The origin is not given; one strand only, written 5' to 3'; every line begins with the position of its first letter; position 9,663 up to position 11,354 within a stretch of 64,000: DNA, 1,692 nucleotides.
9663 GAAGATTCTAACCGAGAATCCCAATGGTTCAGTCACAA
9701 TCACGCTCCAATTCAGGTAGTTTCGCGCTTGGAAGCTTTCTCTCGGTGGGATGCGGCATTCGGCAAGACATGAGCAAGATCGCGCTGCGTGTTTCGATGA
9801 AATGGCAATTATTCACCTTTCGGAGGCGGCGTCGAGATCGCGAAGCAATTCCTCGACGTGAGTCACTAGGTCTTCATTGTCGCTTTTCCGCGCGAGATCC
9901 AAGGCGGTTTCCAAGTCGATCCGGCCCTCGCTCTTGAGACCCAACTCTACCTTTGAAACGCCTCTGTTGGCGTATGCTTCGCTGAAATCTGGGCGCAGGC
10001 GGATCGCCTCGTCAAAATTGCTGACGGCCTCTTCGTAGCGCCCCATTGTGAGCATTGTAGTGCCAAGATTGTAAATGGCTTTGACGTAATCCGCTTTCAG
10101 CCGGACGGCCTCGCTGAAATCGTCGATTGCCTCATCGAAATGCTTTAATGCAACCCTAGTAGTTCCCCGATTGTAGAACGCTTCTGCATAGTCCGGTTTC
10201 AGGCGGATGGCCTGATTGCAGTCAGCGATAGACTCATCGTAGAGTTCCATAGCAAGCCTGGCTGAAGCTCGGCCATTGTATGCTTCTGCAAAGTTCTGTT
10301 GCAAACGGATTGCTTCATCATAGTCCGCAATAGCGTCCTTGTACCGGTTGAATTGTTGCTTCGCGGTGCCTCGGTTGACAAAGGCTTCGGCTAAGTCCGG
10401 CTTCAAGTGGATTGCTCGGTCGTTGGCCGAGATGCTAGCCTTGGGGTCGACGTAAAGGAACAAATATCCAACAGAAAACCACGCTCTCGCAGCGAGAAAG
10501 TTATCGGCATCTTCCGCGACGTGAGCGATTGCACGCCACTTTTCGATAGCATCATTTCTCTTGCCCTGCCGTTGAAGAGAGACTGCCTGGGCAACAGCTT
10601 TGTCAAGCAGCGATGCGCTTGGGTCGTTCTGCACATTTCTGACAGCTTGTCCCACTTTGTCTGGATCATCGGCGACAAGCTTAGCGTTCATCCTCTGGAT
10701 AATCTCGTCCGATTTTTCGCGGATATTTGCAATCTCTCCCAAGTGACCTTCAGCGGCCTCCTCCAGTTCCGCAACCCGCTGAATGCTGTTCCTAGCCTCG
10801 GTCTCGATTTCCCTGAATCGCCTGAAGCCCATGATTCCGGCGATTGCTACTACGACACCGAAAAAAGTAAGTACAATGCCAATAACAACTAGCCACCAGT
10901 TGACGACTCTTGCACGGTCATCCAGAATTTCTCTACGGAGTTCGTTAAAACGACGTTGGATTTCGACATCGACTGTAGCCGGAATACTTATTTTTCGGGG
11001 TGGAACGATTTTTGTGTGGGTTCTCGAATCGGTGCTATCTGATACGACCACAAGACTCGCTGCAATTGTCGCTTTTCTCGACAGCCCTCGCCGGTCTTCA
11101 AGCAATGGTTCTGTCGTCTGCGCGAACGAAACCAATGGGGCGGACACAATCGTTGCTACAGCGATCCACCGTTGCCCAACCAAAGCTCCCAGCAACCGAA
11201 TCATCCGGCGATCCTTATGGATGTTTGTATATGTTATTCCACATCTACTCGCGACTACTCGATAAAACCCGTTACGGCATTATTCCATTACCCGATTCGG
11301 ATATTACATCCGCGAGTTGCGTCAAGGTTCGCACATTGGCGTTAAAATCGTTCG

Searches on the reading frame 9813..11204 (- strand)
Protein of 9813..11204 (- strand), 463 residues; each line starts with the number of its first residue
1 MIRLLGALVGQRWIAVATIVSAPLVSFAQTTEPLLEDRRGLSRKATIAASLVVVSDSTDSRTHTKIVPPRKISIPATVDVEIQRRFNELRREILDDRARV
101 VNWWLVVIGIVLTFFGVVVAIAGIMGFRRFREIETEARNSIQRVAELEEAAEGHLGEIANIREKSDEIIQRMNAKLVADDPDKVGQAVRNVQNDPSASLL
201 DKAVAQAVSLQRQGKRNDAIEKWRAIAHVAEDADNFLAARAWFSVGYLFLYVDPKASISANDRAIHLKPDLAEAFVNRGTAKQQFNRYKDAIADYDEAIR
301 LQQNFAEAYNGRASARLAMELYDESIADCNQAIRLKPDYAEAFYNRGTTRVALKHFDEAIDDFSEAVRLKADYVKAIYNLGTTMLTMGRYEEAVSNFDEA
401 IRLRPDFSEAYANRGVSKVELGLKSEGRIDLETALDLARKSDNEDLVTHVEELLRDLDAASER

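Call 5: search_protein_families(library=pfam, proteins=[window:9813-11204:-], max_evalue=0.1)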
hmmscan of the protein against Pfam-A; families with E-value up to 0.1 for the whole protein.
window:9813-11204:- (463 aa): 30 families (the best 25 are shown)
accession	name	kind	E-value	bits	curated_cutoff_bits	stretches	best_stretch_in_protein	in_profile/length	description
PF13414.12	TPR_11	-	5.4e-31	106.4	26.8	4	388-422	8-42/42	TPR repeat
PF00515.34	TPR_1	-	9.8e-29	98.4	27.8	4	306-339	1-34/34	Tetratricopeptide repeat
PF07719.23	TPR_2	-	1.2e-23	81.7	27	4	375-406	2-33/34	Tetratricopeptide repeat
PF13181.12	TPR_8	-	2.7e-23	80.5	25.7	4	375-406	2-33/34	Tetratricopeptide repeat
PF13431.12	TPR_17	-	8.5e-18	63.5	24.4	1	329-360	2-33/34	Tetratricopeptide repeat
PF13432.12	TPR_16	-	7.8e-16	58.6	32.7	3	278-339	3-64/65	Tetratricopeptide repeat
PF13371.12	TPR_9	-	1.1e-14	54.6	35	3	320-370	9-59/73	Tetratricopeptide repeat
PF13424.12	TPR_12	-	2.8e-13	50.3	30.1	3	306-370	3-75/77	Tetratricopeptide repeat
PF14559.12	TPR_19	-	4.6e-08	33.7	25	1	352-411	3-62/68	Tetratricopeptide repeat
PF13428.12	TPR_14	-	1.6e-07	31.7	23.5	1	376-413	3-40/44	Tetratricopeptide repeat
PF13174.12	TPR_6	-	6.2e-06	27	26.3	0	376-406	2-32/33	Tetratricopeptide repeat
PF12862.13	ANAPC5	-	6.5e-06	26.6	23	0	356-403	25-67/91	Anaphase-promoting complex subunit 5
PF25063.1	ARM_TT21_C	-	1.4e-05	25.5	35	1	186-340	39-198/209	Tetratricopeptide repeat protein 21 C-terminal ARM domain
PF25062.1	ARM_TT21_N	-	2.2e-05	24.8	40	1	248-360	110-222/222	Tetratricopeptide repeat protein 21 N-terminal ARM repeat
PF13374.12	TPR_10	-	2.2e-05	24.7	27.5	1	378-404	6-32/42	Tetratricopeptide repeat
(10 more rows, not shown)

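Call 6: search_protein_families(library=padloc, proteins=[window:9813-11204:-], max_evalue=0.1)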
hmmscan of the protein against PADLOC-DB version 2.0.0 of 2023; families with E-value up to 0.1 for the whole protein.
window:9813-11204:- (463 aa): 4 families
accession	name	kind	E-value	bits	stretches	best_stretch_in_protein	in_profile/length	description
PDLC02907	TPR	-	1.9e-06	24.7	1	339-417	583-657/864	-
PDLC01171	TPR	-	1.2e-05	22.5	1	167-445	41-324/504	TPR repeats containing protein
PDLC01172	TPR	-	0.00018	18.4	0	370-402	215-247/448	TPR repeats containing protein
PDLC01092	C3a198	-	0.00023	18.3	1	342-435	237-333/523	TPR protein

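Call 80: search_protein_families(library=ncbifam, proteins=[window:9813-11204:-], max_evalue=0.01)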
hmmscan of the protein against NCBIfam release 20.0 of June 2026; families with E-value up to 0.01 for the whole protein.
window:9813-11204:- (463 aa): 18 families
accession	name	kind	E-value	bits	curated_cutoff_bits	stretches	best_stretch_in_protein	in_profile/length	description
NF040959.1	MamA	equivalog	2.1e-17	63.3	200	2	316-422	81-187/204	magnetosome protein MamA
TIGR02917.1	PEP_TPR_lipo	equivalog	9e-16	56.9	312.2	2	212-365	102-252/899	XrtA/PEP-CTERM system TPR-repeat protein PrsT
TIGR00990.1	3a0801s09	subfamily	1.2e-14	53.9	757.25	1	266-411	325-470/615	mitochondrial import receptor subunit TOM70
NF033762.1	social_mot_Tgl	equivalog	2.6e-14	53.2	225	2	340-419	31-111/252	social motility TPR repeat lipoprotein Tgl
TIGR02552.1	LcrH_SycD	equivalog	1.5e-12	47.4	104.8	1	329-455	7-134/136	SycD/LcrH family type III secretion system chaperone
TIGR02521.1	type_IV_pilW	equivalog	8e-12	45.2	154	1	323-442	48-169/234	type IV pilus biogenesis/stability protein PilW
NF008391.2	PRK11189.1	equivalog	1.3e-11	44.5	250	2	339-417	64-142/297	lipoprotein NlpI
NF033758.1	gliding_GltE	equivalog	6.9e-10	38.5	225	1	323-416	239-332/411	adventurous gliding motility TPR repeat lipoprotein GltE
NF047371.1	FlcA_CTERM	equivalog_domain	1.6e-09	36.8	300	1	249-402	376-535/646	periplasmic flagellar collar protein FlcA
NF047558.1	TPR_END_plus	domain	2.5e-08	33.7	32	0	376-409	1-34/56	TPR end-of-group domain-containing protein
TIGR04510.1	mod_pep_cyc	subfamily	2.7e-08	32.8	400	1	279-444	405-572/814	putative peptide modification system cyclase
NF047507.1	TPR_BatC_Lepto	exception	3.4e-08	33.2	175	1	333-413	58-135/214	TPR repeat-containing protein BatC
NF033920.0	C39_PA2778_fam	equivalog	3e-07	30.1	150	1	355-436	171-252/255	PA2778 family cysteine peptidase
NF002725.1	PRK02603.1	equivalog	3.7e-06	27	143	1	340-428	35-126/173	photosystem I assembly protein Ycf3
NF011721.1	PRK15174.1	equivalog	3.5e-05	22.2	1200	1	317-409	230-319/656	Vi polysaccharide transport protein VexE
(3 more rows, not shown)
